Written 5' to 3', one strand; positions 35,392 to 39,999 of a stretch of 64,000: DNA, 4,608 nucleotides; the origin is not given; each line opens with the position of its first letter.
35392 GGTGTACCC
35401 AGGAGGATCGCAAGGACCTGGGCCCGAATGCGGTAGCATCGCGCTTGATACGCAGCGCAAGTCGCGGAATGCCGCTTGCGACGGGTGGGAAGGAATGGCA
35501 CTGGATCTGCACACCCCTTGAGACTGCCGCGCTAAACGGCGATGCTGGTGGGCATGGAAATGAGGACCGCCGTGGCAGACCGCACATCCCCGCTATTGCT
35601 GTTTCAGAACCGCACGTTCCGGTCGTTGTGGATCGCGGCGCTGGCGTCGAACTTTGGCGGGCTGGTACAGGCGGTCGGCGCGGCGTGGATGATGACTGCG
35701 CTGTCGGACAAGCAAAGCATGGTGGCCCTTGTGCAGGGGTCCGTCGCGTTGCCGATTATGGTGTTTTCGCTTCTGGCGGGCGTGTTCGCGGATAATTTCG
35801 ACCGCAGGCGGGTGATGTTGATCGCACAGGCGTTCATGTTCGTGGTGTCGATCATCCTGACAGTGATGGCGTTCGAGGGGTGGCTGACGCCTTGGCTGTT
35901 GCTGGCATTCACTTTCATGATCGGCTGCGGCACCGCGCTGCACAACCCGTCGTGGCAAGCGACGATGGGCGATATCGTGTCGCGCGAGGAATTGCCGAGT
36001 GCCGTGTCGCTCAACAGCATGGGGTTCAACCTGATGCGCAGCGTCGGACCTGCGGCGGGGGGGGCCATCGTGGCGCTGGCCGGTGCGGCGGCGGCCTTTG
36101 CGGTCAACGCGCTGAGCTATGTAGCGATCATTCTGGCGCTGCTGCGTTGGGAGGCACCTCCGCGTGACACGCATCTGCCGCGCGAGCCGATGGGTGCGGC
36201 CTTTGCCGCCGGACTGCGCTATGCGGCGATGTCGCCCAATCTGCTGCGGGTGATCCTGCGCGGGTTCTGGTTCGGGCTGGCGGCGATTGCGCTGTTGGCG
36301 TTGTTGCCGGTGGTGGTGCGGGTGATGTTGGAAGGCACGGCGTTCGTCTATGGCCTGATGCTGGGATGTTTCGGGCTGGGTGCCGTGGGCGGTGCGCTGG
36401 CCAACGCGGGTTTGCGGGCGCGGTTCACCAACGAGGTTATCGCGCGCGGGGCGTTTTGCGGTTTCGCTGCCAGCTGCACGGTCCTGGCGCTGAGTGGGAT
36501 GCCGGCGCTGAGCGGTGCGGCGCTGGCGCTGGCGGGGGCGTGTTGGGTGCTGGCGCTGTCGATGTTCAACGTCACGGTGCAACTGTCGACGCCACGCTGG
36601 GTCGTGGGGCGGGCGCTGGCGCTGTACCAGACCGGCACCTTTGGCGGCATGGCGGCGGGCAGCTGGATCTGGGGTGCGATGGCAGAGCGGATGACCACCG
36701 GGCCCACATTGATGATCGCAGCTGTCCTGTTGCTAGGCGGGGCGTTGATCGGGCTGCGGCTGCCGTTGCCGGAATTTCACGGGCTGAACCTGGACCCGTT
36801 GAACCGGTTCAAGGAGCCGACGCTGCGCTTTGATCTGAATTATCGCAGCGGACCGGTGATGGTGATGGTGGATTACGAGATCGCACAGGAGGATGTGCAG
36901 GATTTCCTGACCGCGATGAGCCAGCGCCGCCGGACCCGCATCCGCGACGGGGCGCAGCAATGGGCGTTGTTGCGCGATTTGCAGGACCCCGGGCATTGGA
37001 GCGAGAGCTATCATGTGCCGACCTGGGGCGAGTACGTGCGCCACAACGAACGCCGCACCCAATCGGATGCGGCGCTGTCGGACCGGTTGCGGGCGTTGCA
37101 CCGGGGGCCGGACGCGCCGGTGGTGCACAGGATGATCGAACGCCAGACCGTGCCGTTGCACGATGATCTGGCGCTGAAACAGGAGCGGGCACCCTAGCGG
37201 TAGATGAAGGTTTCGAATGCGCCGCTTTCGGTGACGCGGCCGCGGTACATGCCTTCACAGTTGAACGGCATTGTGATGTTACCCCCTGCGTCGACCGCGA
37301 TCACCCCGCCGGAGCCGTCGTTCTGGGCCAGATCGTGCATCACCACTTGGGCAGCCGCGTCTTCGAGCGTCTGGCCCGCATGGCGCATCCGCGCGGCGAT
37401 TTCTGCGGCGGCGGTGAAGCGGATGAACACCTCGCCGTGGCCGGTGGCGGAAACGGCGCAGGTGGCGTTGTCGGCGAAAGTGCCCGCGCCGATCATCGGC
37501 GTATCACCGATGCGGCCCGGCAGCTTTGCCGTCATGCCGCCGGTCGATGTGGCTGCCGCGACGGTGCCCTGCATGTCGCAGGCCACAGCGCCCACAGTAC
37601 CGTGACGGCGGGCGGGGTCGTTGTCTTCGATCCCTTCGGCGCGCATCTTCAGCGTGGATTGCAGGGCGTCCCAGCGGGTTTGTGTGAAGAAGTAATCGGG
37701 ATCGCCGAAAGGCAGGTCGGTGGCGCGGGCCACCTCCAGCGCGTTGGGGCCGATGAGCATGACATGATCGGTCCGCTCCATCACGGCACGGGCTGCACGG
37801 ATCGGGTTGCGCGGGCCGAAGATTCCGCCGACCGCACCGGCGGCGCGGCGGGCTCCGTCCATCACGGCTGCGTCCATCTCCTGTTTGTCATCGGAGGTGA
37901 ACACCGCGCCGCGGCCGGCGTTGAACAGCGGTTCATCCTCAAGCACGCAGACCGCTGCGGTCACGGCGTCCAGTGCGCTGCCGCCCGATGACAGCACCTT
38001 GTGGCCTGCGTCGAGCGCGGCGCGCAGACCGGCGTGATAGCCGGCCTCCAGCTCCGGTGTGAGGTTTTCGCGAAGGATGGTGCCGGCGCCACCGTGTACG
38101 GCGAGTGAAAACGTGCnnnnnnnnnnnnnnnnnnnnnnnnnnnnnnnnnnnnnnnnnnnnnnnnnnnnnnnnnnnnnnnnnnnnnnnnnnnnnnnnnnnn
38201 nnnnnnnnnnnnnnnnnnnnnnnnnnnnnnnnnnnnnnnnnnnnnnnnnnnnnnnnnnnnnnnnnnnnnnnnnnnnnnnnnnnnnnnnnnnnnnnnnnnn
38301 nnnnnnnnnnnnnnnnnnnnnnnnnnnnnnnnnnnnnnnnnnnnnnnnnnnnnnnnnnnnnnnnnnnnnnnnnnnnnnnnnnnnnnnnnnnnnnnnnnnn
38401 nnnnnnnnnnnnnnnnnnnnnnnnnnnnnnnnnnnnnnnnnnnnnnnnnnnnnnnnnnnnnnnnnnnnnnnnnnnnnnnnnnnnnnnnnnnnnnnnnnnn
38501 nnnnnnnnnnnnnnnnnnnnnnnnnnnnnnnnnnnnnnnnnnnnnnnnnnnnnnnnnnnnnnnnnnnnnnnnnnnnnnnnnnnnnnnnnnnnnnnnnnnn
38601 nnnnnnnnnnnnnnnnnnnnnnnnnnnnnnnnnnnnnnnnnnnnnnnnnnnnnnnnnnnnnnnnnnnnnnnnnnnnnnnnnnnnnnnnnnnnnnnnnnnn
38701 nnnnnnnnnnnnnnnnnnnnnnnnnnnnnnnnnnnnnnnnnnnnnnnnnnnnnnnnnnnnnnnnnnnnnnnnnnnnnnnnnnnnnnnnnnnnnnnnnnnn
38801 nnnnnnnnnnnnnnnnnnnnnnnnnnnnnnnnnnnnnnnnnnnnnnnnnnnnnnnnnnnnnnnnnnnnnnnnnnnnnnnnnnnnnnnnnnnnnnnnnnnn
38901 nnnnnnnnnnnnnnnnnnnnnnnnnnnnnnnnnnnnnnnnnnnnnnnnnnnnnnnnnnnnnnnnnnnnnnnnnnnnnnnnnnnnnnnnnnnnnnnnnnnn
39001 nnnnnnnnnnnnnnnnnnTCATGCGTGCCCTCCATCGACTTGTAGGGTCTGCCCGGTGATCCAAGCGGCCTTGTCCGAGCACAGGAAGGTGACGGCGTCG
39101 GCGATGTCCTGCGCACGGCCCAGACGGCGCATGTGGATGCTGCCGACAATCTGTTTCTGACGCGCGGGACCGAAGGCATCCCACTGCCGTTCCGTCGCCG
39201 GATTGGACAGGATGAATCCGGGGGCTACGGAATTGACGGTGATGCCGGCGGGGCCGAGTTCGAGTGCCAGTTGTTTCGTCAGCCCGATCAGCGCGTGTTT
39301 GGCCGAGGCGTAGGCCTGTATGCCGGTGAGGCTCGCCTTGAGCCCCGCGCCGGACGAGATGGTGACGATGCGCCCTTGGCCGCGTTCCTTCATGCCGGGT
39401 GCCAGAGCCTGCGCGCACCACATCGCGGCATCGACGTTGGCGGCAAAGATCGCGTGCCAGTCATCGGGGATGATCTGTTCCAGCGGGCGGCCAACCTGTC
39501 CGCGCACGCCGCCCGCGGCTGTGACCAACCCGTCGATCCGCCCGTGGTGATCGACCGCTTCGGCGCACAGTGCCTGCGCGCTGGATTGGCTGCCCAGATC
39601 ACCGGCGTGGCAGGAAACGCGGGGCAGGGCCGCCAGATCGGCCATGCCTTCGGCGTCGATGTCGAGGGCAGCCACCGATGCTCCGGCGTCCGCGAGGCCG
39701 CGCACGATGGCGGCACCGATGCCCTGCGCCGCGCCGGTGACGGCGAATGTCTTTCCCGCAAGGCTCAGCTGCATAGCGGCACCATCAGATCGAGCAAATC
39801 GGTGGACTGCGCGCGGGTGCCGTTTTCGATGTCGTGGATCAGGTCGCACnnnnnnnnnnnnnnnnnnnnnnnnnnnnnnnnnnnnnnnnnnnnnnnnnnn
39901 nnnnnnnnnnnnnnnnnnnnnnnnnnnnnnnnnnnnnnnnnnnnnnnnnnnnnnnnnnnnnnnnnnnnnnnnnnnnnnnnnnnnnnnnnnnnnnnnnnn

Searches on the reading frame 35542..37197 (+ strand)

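Call 9: search_protein_families(library=pfam, proteins=[window:35542-37197:+])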
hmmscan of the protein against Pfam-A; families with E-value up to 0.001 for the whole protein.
window:35542-37197:+ (551 aa): 2 families
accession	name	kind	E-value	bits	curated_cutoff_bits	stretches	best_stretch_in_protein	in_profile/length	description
PF05977.19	MFS_3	-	4.2e-199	662.8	27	1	16-535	2-523/524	Transmembrane secretion effector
PF07690.21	MFS_1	-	3.9e-31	108.7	33.4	1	29-373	1-346/347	Major Facilitator Superfamily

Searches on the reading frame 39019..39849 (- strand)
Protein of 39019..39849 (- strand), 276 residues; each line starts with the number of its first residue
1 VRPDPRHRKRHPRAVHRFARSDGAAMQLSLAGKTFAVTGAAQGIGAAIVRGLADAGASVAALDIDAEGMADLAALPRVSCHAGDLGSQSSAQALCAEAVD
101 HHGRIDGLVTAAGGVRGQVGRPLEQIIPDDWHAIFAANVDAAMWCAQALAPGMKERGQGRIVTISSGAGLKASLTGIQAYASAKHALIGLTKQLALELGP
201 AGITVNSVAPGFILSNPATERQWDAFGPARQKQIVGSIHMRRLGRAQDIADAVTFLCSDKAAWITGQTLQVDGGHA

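Call 9: search_protein_families(library=pfam, proteins=[window:39019-39849:-])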
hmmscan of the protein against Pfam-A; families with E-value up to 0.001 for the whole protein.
window:39019-39849:- (276 aa): 4 families
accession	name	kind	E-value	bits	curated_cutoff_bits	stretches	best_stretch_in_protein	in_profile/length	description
PF13561.12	adh_short_C2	-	2.1e-54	185.1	27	1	39-274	1-234/236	Enoyl-(Acyl carrier protein) reductase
PF00106.31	adh_short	-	5.4e-46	157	26.6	1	33-218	1-187/195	short chain dehydrogenase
PF08659.16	KR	-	1.1e-07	32.4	22.6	1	34-192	2-161/180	KR domain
PF23441.1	SDR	-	0.00072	19.4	27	0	80-274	65-254/258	SDR-like rossmann domain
